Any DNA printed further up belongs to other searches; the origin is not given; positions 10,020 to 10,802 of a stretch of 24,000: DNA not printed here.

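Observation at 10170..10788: Translationally overlapped RHH + SLOG (DUF1273/YpsA-like) gene pair: candidate novel two-component conflict/TA-like module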

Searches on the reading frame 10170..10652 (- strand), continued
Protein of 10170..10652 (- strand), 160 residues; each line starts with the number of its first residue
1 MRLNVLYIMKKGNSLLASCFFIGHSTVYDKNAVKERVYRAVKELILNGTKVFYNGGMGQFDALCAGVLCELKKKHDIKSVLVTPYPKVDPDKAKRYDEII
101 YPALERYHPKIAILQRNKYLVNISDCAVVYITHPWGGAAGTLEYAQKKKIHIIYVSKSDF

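Call 31: predict_structure(alignment_id=A1)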
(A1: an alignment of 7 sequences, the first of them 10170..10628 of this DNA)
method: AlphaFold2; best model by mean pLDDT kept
length: 152 residues; sequences in the alignment: 7
mean_pLDDT: 89.1   pTM: 0.86
mean pLDDT of the five models: 89.1, 88.9, 88.3, 87.2, 83.6
residues with pLDDT >= 90: 98; 70-90: 45; 50-70: 4; < 50: 5
segments of 3 or more residues with pLDDT < 50: 1-5
pLDDT, mean of each block of 10 residues (from residue 1): 62 91 95 96 92 94 96 87 88 84 90 96 89 95 88 53
secondary structure, 60 per line:
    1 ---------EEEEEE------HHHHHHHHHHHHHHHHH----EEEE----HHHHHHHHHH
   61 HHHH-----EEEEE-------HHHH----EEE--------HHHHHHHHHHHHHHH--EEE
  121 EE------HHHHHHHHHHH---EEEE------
elements in order: E10-15 H22-38 E43-46 H51-64 E70-74 H82-85 E90-92 H101-115 E118-122 H129-139 E143-146

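Call 32: search_protein_representatives(alignment_id=A1)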
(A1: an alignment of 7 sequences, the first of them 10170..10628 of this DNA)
Query: 7 sequences, 152 profile positions. Proteins with E-value up to 0.001 (for the whole library): 7504; up to 1e-10: 3096; up to 1e-30: 162. The best 150 are listed.
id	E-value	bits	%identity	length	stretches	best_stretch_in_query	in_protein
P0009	2.9e-49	183.1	-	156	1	8-141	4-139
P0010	5.5e-47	175.7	-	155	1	8-141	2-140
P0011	5.0e-46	172.6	-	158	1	8-150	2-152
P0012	1.1e-43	165.0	-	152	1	8-148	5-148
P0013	1.5e-43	164.6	-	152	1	8-148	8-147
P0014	6.7e-43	162.5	-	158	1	8-140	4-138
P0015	2.4e-42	160.7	-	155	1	9-149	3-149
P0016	8.5e-42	158.9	-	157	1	6-141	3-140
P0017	1.2e-41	158.4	-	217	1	9-137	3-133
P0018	1.4e-40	154.9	-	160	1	8-146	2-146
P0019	3.8e-40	153.5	-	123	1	38-149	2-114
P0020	1.5e-39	151.6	-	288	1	8-140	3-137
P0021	6.9e-39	149.4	-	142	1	8-109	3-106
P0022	1.0e-38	148.9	-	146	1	3-146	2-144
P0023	1.1e-38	148.7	-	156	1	8-148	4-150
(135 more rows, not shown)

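Call 36: fold_search(model_id=the predicted structure, library=pdb)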
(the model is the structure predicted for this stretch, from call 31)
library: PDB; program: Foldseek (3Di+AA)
matches with E <= 10: 1617; with E <= 0.001: 22
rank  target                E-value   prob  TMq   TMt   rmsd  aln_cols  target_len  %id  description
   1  2nx2                  2.4e-08  1.00  0.79  0.68   3.6       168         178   14  Crystal structure of protein ypsA from Bacillus subtilis, Pfam DUF1273 (released 2006-12-19)
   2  4ljk_G                2.7e-05  1.00  0.69  0.51   3.2       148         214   18  Structural insights into the unique single-stranded DNA binding mode of DNA processing protein A from Helicobacter pyl (released 2014-01-01)
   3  4ljl_A                2.7e-05  1.00  0.68  0.49   3.4       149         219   18  Structural insights into the unique single-stranded DNA binding mode of DNA processing protein A from Helicobacter pyl (released 2014-01-01)
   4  4ljr_A                2.9e-05  1.00  0.67  0.50   3.4       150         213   18  Structural insights into the unique single-stranded DNA binding mode of DNA processing protein A from Helicobacter pyl (released 2014-01-01)
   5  8zva                  4.3e-05  1.00  0.70  0.37   3.7       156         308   15  structure of ShosA from E.coli APEC O1 (released 2025-04-09)
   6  5mll_A                5.5e-05  1.00  0.66  0.48   3.4       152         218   18  Structure of HpDprA at 1.9 Angstroms resolution (released 2017-12-20)
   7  4ljk_D                5.8e-05  1.00  0.67  0.49   3.3       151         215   17  Structural insights into the unique single-stranded DNA binding mode of DNA processing protein A from Helicobacter pyl (released 2014-01-01)
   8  4ljk_F                6.2e-05  1.00  0.65  0.47   3.7       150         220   18  Structural insights into the unique single-stranded DNA binding mode of DNA processing protein A from Helicobacter pyl (released 2014-01-01)
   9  4ljk_A                7.0e-05  1.00  0.70  0.51   3.1       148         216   18  Structural insights into the unique single-stranded DNA binding mode of DNA processing protein A from Helicobacter pyl (released 2014-01-01)
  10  5mll_B                7.5e-05  1.00  0.68  0.49   3.3       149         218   18  Structure of HpDprA at 1.9 Angstroms resolution (released 2017-12-20)
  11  3uqz_C                8.0e-05  1.00  0.68  0.39   3.6       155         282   14  X-ray structure of DNA processing protein A (DprA) from Streptococcus pneumoniae (released 2012-08-29)
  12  4ljk_B                8.0e-05  1.00  0.65  0.48   3.4       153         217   18  Structural insights into the unique single-stranded DNA binding mode of DNA processing protein A from Helicobacter pyl (released 2014-01-01)
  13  3uqz_A                8.5e-05  1.00  0.70  0.40   3.2       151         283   14  X-ray structure of DNA processing protein A (DprA) from Streptococcus pneumoniae (released 2012-08-29)
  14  3uqz_B                1.7e-04  1.00  0.71  0.40   3.2       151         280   14  X-ray structure of DNA processing protein A (DprA) from Streptococcus pneumoniae (released 2012-08-29)
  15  2iz5_A                2.8e-04  1.00  0.61  0.59   3.5       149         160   15  FUNCTION AND STRUCTURE OF THE MOLYBDENUM COFACTOR CARRIER PROTEIN MCP FROM CHLAMYDOMONAS REINHARDTII (released 2006-07-26)
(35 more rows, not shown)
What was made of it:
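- On SLOG superfamily: Foldseek hits to YpsA, DprA, ShosA, MCP and LOG, all with probability 1.00 (call 36).
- Closest known: YpsA. Same: Best structural match (E 2.4e-8, TM 0.79, call 36).
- Closest known: DprA/Smf Rossmann domain. Same: SLOG fold with high structural similarity (call 36).
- Closest known: ShosTA. Same: ShosA 8zva is a structural hit at E 4e-5 (call 36).
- Strong structural matches to the DprA Rossmann domains (4ljk, 3uqz; E about 3e-5 to 2e-4; call 36).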

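Call 40: search_dna_similar(query=window:10170-10628:-, collection=plasmids, mode=protein, max_evalue=0.001, max_rows=25)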
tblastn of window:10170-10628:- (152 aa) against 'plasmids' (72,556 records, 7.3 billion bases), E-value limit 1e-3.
Records with a match: 3; places in all: 4; records where one place covers at least 80% of the query: 3.
Best place of each record, by identity: <60% 3.
By first word of the organism name: Subdoligranulum 2; Monoglobus 1.
By predicted mobility (MOB-suite, as given by PLSDB): non-mobilizable 3.
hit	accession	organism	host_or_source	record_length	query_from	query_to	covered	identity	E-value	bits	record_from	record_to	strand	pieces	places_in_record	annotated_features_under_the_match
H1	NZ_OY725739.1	Monoglobus pectinilyticus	-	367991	11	145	89%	38.2%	5e-16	81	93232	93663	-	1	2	SLOG family protein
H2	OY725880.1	Subdoligranulum variabile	-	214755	10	141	87%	32.9%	5e-10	64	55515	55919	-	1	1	none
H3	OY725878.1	Subdoligranulum variabile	-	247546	13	151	91%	29.4%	1e-7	56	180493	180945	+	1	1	record has no annotation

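Call 41: search_dna_similar(query=window:10170-10628:-, collection=phages, mode=protein, max_evalue=0.001, max_rows=25)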
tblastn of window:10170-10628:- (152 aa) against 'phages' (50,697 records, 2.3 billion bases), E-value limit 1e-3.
Records with a match: 3; places in all: 3; records where one place covers at least 80% of the query: 3.
Best place of each record, by identity: <60% 3.
By first word of the organism name: Bacteriophage 3.
By host as written in the record: - 3.
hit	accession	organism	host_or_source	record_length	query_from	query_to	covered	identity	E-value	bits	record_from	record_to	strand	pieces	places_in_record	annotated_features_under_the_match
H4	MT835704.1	Bacteriophage sp.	human fecal samples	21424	10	144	89%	31.5%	2e-9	61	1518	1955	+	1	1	record has no annotation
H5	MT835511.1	Bacteriophage sp.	human fecal samples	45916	13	151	91%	29.5%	3e-6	51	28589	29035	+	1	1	record has no annotation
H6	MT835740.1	Bacteriophage sp.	human fecal samples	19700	8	145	91%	29.3%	9e-6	50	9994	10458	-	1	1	record has no annotation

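Call 42: get_annotated_region(hit=H1, flank=5000)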
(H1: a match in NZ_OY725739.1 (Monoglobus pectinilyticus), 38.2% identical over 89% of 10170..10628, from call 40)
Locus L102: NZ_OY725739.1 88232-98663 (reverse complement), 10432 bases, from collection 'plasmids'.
description: Monoglobus pectinilyticus strain Ruminococcaceae species TSDC17.2-1.2 plasmid 15, complete sequence
organism: Monoglobus pectinilyticus (NCBI taxid 1981510)
taxonomy: Bacteria; Bacillota; Clostridia; Monoglobales; Monoglobaceae; Monoglobus; Monoglobus pectinilyticus
host: -; source: -; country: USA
typing (MOB-suite, as given by PLSDB): non-mobilizable
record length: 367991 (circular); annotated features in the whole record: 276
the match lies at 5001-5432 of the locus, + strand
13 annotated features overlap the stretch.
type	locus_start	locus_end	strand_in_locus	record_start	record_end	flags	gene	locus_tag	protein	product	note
CDS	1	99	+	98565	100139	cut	murJ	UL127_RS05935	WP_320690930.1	murein biosynthesis integral membrane protein MurJ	GO:0034204 - lipid translocation [Evidence IEA]; GO:0009252 - peptidoglycan biosynthetic process [Evidence IEA]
CDS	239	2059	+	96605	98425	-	-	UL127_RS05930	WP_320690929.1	O-antigen ligase family protein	-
CDS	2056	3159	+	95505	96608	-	-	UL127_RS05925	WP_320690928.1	glycosyltransferase family 4 protein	-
CDS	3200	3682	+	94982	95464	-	-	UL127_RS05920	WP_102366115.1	DUF4330 family protein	-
CDS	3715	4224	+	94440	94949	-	-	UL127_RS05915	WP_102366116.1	DUF4330 domain-containing protein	-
CDS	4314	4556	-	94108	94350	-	-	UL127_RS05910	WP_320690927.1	helix-turn-helix transcriptional regulator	-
CDS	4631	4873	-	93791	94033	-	-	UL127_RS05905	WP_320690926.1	helix-turn-helix transcriptional regulator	-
CDS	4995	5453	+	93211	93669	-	-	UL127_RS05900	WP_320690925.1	SLOG family protein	-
CDS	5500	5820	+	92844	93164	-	-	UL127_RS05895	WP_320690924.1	hypothetical protein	-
CDS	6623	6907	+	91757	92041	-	-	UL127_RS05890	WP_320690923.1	helix-turn-helix transcriptional regulator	-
CDS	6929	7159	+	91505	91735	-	-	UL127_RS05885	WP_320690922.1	helix-turn-helix transcriptional regulator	-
CDS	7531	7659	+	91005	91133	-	-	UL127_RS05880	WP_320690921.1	hypothetical protein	-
CDS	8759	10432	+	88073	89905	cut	glgB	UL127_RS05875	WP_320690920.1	1,4-alpha-glucan branching protein GlgB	GO:0005975 - carbohydrate metabolic process [Evidence IEA]; GO:0005978 - glycogen biosynthetic process [Evidence IEA]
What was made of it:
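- SLOG genes are flanked by several small regulators in independent lineages: RHH plus three AbrB-like genes here, and four HTH genes in Monoglobus (call 42).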

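Call 43: search_protein_families(library=phrogs, proteins=[window:10170-10628:-], max_evalue=0.01)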
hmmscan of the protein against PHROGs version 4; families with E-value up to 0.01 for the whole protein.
window:10170-10628:- (152 aa): 1 family
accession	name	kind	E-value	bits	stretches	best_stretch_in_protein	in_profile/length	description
phrog_289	-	other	2.2e-05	24.5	1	13-148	27-139/500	GTP-binding domain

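Call 54: search_protein_families(library=pfam, proteins=[L074:5568-5882:-, L054:4273-4788:+, L067:4801-5046:+, L074:6759-8474:+, L028:4075-5442:+, L030:3723-4103:+, L060:1546-1962:+, L100:2087-3232:+, L071:3627-4808:+, L077:6767-7831:+], max_evalue=0.001)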
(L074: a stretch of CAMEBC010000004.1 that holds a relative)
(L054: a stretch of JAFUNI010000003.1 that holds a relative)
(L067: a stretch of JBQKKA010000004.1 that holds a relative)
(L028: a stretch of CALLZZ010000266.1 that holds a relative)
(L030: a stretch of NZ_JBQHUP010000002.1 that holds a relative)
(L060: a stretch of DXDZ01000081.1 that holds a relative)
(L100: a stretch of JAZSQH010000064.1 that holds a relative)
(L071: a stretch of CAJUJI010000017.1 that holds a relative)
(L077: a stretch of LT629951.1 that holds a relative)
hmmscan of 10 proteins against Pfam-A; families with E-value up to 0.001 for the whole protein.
L074:5568-5882:- (104 aa): 6 families
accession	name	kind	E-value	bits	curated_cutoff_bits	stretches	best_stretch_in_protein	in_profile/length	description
PF01381.28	HTH_3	-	3.9e-11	43.2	23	1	13-64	3-54/55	Helix-turn-helix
PF13443.12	HTH_26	-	1.3e-09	38.6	22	1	12-66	3-58/63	Cro/C1-type HTH DNA-binding domain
PF12844.13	HTH_19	-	6.1e-06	26.5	30.2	1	11-67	4-60/64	Helix-turn-helix domain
PF13384.12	HTH_23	-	1.2e-05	25.4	24.6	0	8-41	8-39/50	Homeodomain-like domain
PF13560.12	HTH_31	-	5.2e-05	23.9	27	1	14-61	9-57/64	Helix-turn-helix domain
PF07022.19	Phage_CI_repr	-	5.7e-05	23.8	22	1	11-62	3-54/65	Bacteriophage CI repressor helix-turn-helix domain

L054:4273-4788:+ (171 aa): 0 families

L067:4801-5046:+ (81 aa): 1 family
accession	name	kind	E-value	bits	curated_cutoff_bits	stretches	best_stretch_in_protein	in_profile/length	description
PF19537.4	DUF6061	-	1.9e-39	133.7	23.7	1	1-81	1-81/81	Family of unknown function (DUF6061)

L074:6759-8474:+ (571 aa): 2 families
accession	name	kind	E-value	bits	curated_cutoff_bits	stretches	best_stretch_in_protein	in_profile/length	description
PF02384.22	N6_Mtase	-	3.8e-57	194.4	20.4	1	151-452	6-281/311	N-6 DNA Methylase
PF12161.14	HsdM_N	-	1.5e-26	94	24.5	1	7-136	2-135/135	HsdM N-terminal domain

L028:4075-5442:+ (455 aa): 1 family
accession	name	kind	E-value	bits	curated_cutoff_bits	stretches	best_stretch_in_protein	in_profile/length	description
PF03432.20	Relaxase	-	4.2e-38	131.1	24.6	1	19-152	1-132/132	MobA/VirD2-like, nuclease domain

L030:3723-4103:+ (126 aa): 2 families
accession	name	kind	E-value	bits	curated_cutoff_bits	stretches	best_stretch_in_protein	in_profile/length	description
PF21983.2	NikA-like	-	3.8e-12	46.6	27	1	21-91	1-70/72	Mobilization protein NikA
PF05713.17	MobC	-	2.9e-08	34.5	23.2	1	79-119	4-43/45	Bacterial mobilisation protein (MobC)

L060:1546-1962:+ (138 aa): 0 families

L100:2087-3232:+ (381 aa): 1 family
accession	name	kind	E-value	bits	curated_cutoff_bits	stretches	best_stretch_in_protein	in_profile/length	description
PF07804.18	HipA_C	-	9.6e-05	22.6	30.5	1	207-323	66-176/213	HipA-like C-terminal domain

L071:3627-4808:+ (393 aa): 3 families
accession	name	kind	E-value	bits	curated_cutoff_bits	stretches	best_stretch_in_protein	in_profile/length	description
PF13481.12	AAA_25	-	2.8e-29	102.6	27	1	65-235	9-193/195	AAA domain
PF03796.21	DnaB_C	-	1.6e-05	24.9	27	0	92-147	22-69/255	DnaB-like helicase C terminal domain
PF13401.12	AAA_22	-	5.8e-05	23.9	27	1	90-229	6-121/130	AAA domain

L077:6767-7831:+ (354 aa): 2 families
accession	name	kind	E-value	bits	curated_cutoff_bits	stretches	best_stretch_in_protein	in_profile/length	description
PF04471.18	Mrr_cat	-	4.8e-23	81.9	21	1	218-325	3-114/115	Restriction endonuclease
PF22722.2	NA-iREase1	-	2.8e-06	27.7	27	1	224-324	1-106/106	NACHT-associated inactive Restriction Endonuclease 1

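Call 83: search_protein_families(library=padloc, proteins=[L074:5989-6438:+, L074:5568-5882:-, L054:4273-4788:+, L060:1546-1962:+, L024:5953-6450:+, P0009, P0006, L071:5989-6456:+], max_evalue=0.01)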
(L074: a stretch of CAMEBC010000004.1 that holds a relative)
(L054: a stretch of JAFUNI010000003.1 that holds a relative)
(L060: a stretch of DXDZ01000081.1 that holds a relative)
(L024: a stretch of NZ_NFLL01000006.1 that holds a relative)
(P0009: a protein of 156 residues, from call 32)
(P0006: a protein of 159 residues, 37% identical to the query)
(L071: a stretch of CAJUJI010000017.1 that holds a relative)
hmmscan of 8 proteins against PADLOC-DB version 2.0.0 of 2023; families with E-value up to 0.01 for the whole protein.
L074:5989-6438:+ (149 aa): 0 families

L074:5568-5882:- (104 aa): 13 families
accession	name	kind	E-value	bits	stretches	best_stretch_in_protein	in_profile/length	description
PDLC02926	HTH_VI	-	1e-08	33.3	1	7-68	2-63/92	-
PDLC03951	RmrA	-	2.4e-08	31.4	1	11-66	13-68/400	-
PDLC03949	RmrA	-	1.2e-05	22.4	1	12-74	8-70/363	-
PDLC04757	PDC-M64B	-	4.3e-05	21.5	1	10-63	33-86/128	-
PDLC03954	RmrA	-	4.9e-05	20.4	1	12-68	16-72/380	-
PDLC04133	mad1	-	7.3e-05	21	1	20-48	6-34/60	mads_1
PDLC04142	capH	-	0.00013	20.9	1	9-70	9-70/103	capH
PDLC03947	RmrA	-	0.00051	17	1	11-67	16-72/383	-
PDLC03948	RmrA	-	0.0013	15.7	1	13-67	15-69/397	-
PDLC03955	RmrA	-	0.0017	15.7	1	10-99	24-112/371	-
PDLC03665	Control_protein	-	0.0019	16.4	1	11-66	13-69/77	control protein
PDLC03671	Control_protein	-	0.0021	16.3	1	4-65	11-73/84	control protein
PDLC04760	PDC-M64C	-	0.0096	14.3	0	5-63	25-83/93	-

L054:4273-4788:+ (171 aa): 0 families

L060:1546-1962:+ (138 aa): 0 families

L024:5953-6450:+ (165 aa): 0 families

P0009 (156 aa): 0 families

P0006 (159 aa): 0 families

L071:5989-6456:+ (155 aa): 0 families

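Call 84: search_protein_families(library=ncbifam, proteins=[L074:5989-6438:+, L024:5953-6450:+, P0009, P0006, L102:4995-5453:+, L054:4273-4788:+, L060:1546-1962:+], max_evalue=0.01)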
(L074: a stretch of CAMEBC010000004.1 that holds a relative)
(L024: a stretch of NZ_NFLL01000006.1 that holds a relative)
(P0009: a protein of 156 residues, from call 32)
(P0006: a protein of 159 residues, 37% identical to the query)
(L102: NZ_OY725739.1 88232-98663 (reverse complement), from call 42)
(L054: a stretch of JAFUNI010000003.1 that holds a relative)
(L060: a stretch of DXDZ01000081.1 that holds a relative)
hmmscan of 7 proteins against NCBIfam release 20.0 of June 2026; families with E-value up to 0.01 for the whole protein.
L074:5989-6438:+ (149 aa): 0 families

L024:5953-6450:+ (165 aa): 1 family
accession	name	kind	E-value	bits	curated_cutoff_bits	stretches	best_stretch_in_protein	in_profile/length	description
NF010181.0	PRK13660.1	equivalog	0.00029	20.9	165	1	34-88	30-84/182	hypothetical protein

P0009 (156 aa): 1 family
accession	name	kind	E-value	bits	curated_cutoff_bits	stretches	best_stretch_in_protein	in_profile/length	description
NF010181.0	PRK13660.1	equivalog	0.0062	16.5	165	0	21-76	26-84/182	hypothetical protein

P0006 (159 aa): 0 families

L102:4995-5453:+ (152 aa): 0 families

L054:4273-4788:+ (171 aa): 0 families

L060:1546-1962:+ (138 aa): 0 families
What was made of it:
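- On YpsA family (Pfam PF06908 / DUF1273): NCBIfam PRK13660 gives only weak hits for relatives (call 84).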

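Call 90: find_related_loci(query=A1, collection=viral_contigs, flank=4000)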
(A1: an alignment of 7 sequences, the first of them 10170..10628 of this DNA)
Query A1 (152 aa) in viral_contigs; peptide patterns used: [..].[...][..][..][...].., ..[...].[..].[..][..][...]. (x = any residue, [..] = any of these).
80 stretches matched a pattern; 8 encode a relative of the query (tblastn E <= 1e-3); 8 distinct loci.
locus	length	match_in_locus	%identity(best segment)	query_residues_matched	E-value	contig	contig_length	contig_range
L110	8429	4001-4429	46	9-151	6e-34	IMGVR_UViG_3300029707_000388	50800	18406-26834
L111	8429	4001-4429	46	9-151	9e-34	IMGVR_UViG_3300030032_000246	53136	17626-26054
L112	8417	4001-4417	38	10-145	3e-21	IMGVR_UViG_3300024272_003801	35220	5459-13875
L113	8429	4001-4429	37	9-144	6e-20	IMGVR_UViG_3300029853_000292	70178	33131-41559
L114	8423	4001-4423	35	4-142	3e-19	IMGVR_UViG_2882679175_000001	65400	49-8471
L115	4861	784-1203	35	5-141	4e-18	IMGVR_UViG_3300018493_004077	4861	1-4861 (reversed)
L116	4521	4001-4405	32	10-141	2e-13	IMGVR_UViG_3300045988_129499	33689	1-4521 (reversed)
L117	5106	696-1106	29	8-141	7e-11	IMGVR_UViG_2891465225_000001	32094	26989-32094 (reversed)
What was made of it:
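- Tried and rejected: A phage origin was considered and rejected: only 8 loci in IMG/VR and 3 in GenBank phages (calls 41, 90).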
